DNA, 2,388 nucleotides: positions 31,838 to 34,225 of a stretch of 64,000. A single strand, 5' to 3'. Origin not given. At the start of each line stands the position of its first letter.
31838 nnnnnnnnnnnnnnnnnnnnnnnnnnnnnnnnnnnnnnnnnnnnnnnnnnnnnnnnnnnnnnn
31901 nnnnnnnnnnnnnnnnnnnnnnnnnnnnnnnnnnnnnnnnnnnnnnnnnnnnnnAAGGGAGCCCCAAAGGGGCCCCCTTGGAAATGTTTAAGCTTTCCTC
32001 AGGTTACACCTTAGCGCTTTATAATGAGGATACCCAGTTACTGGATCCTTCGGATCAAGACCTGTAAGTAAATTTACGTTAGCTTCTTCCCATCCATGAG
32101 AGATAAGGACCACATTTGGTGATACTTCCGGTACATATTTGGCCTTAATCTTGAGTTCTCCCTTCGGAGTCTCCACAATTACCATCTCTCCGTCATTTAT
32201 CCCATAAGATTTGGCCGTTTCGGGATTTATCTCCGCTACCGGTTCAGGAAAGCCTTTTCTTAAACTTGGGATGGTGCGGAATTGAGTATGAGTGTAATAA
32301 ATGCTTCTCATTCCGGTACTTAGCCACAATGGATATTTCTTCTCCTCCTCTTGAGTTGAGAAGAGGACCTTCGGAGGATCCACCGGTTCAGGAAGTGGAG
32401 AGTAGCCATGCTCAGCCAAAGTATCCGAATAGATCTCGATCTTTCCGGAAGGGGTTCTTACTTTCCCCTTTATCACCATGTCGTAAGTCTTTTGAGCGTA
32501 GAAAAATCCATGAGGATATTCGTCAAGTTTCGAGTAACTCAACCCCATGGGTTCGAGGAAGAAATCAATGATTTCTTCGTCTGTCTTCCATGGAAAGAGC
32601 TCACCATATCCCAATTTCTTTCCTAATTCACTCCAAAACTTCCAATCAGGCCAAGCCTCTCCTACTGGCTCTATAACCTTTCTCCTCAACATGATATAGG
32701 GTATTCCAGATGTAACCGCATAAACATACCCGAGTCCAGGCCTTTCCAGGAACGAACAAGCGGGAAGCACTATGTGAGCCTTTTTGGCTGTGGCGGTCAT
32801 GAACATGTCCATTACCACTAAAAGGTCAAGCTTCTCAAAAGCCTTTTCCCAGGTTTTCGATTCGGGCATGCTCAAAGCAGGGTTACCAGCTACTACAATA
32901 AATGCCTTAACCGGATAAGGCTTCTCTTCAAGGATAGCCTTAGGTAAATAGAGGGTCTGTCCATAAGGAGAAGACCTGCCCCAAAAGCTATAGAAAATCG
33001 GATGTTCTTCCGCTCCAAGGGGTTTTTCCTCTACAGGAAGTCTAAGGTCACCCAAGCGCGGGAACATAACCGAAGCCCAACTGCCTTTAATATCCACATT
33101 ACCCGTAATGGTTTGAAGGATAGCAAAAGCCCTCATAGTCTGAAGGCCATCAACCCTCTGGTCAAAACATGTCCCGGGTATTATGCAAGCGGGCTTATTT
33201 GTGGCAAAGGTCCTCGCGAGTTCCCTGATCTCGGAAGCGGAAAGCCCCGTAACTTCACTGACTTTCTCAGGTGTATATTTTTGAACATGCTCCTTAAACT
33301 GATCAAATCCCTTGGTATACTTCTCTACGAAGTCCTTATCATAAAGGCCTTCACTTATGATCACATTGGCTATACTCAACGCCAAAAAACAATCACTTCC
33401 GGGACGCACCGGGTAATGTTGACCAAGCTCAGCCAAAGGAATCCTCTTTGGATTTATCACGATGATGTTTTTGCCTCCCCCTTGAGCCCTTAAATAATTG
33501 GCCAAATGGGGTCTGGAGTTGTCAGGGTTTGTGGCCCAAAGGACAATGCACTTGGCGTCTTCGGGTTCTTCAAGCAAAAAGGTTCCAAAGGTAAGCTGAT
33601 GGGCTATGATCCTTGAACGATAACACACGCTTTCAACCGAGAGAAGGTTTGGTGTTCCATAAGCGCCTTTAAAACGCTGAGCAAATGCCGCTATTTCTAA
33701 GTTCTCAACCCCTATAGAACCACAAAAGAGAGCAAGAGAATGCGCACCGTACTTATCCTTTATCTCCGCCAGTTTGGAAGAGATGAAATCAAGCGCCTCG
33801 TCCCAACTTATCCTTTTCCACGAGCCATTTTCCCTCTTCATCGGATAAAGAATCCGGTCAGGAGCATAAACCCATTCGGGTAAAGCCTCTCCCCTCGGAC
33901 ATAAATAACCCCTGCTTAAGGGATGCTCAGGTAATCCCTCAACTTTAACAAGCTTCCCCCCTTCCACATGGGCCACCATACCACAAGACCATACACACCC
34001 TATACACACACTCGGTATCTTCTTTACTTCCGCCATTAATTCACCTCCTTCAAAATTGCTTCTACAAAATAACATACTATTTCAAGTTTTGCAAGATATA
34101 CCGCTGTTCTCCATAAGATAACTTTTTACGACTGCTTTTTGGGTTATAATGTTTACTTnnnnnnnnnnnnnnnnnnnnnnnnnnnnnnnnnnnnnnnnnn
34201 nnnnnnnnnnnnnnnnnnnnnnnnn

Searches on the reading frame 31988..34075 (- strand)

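Call 77: search_protein_families(library=pfam, proteins=[window:31988-34075:-], max_evalue=0.00001)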
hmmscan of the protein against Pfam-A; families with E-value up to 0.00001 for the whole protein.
window:31988-34075:- (695 aa): 3 families
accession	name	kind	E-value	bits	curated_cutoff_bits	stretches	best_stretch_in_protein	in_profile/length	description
PF00384.28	Molybdopterin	-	3e-49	168.4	24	1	74-487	1-353/353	Molybdopterin oxidoreductase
PF01568.27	Molydop_binding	-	1.7e-24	86.4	26.8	1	583-687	1-108/110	Molydopterin dinucleotide binding domain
PF04879.21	Molybdop_Fe4S4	-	2.6e-13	50.2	22.7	1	18-70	2-54/55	Molybdopterin oxidoreductase Fe4S4 domain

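Call 79: search_protein_families(library=ncbifam, proteins=[window:31988-34075:-], max_evalue=1e-20)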
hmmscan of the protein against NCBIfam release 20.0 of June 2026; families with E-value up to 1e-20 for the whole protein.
window:31988-34075:- (695 aa): 22 families
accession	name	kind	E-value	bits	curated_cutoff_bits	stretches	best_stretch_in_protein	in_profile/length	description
TIGR01591.1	Fdh-alpha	equivalog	1.1e-114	384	666.25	1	23-687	2-667/672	formate dehydrogenase subunit alpha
NF012032.0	PRK15488.1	equivalog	6.4e-95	318.7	694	2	11-332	35-360/759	thiosulfate reductase PhsA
NF047855.1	AssmNtatRedNasC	equivalog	5.2e-86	289.4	1100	2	18-330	19-339/708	assimilatory nitrate reductase catalytic subunit NasC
TIGR02166.1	dmsA_ynfE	subfamily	8.2e-71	239.1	777.7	1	16-666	42-757/794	DMSO/selenate family reductase complex A subunit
TIGR03479.1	DMSO_red_II_alp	subfamily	7.7e-61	206.2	984.75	1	22-254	61-307/913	molybdopterin-dependent oxidoreductase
TIGR00509.1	bisC_fam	subfamily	8.1e-51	173.2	1017.55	0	193-331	196-341/772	molybdopterin guanine dinucleotide-containing S/N-oxide reductase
NF041884.1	selenate_YnfF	exception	1.1e-48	165.8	1650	1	57-259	88-304/798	selenate/tellurate reductase subunit YnfF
NF041885.1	selenate_YnfE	exception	3.3e-48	164.1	1675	1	29-667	59-767/805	selenate/tellurate reductase subunit YnfE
NF011566.1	PRK14990.1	exception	1.1e-47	162.6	1600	1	22-662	61-773/814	dimethylsulfoxide reductase subunit A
NF041783.2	mnquin_red_QrcB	equivalog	1.5e-42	145.7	440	0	16-120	49-151/695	menaquinone reductase molybdopterin-binding-like subunit QrcB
NF041323.1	Nitr_red_NasA_Halo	equivalog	2.4e-41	142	1000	1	27-328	3-306/673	assimilatory nitrate reductase NasA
TIGR01553.1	formate-DH-alph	equivalog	8.7e-41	139.6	814.2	1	17-256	42-306/1009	formate dehydrogenase-N subunit alpha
NF011682.0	PRK15102.1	equivalog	1.3e-40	139.3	909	0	219-332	277-395/829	trimethylamine-N-oxide reductase TorA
TIGR01701.1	Fdhalpha-like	subfamily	3.8e-38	131.2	582.15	1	221-692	266-741/744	FdhF/YdeP family oxidoreductase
TIGR02164.1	torA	equivalog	6.2e-37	127.1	1465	0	219-332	273-391/824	trimethylamine-N-oxide reductase TorA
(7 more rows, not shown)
